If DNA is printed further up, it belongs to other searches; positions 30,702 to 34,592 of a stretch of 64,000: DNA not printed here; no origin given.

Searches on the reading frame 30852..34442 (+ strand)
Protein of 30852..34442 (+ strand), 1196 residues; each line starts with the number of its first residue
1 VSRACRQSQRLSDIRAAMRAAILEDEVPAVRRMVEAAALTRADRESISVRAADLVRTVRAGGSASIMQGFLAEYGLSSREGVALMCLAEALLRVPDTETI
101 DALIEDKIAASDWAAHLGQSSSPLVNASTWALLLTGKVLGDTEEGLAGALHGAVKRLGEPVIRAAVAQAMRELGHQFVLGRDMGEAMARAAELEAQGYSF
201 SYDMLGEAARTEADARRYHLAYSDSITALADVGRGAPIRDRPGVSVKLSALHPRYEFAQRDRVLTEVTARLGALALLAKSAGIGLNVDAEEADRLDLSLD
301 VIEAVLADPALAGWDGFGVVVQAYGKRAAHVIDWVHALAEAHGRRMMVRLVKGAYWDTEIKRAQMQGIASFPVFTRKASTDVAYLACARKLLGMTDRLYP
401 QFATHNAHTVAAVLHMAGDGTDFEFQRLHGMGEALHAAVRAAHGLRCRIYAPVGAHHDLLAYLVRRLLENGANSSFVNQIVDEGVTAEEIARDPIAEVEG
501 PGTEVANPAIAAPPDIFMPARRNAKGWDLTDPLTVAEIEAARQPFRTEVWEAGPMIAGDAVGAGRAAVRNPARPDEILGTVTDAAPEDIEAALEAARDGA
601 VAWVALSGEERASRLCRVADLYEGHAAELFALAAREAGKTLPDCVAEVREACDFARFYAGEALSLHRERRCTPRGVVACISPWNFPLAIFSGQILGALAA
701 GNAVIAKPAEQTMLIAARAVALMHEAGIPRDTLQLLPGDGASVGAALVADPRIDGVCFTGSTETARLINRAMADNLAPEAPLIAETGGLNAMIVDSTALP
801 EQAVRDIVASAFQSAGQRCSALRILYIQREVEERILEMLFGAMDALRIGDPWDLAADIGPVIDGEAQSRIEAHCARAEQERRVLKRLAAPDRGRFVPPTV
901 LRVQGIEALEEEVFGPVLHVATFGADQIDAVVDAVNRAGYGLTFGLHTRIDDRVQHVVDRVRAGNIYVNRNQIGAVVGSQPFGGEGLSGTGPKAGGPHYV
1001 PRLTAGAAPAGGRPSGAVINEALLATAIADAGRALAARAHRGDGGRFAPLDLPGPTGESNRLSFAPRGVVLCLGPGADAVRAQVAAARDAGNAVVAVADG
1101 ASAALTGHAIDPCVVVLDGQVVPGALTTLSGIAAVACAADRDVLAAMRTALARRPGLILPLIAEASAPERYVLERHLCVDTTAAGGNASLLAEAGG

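Call 11: search_protein_families(library=pfam, proteins=[window:30852-34442:+])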
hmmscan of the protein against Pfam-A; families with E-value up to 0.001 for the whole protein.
window:30852-34442:+ (1196 aa): 4 families
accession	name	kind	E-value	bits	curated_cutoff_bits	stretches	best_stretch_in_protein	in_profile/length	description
PF00171.27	Aldedh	-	4.9e-111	372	23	1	565-1000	8-452/461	Aldehyde dehydrogenase family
PF01619.24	Pro_dh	-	4.7e-104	348.3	27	1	187-479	2-278/278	Proline dehydrogenase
PF14850.11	Pro_dh-DNA_bdg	-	3.7e-44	150.2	27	1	67-177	2-112/112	DNA-binding domain of Proline dehydrogenase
PF18327.6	PRODH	-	4.4e-07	30.5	26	1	12-59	1-48/48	Proline utilization A proline dehydrogenase N-terminal domain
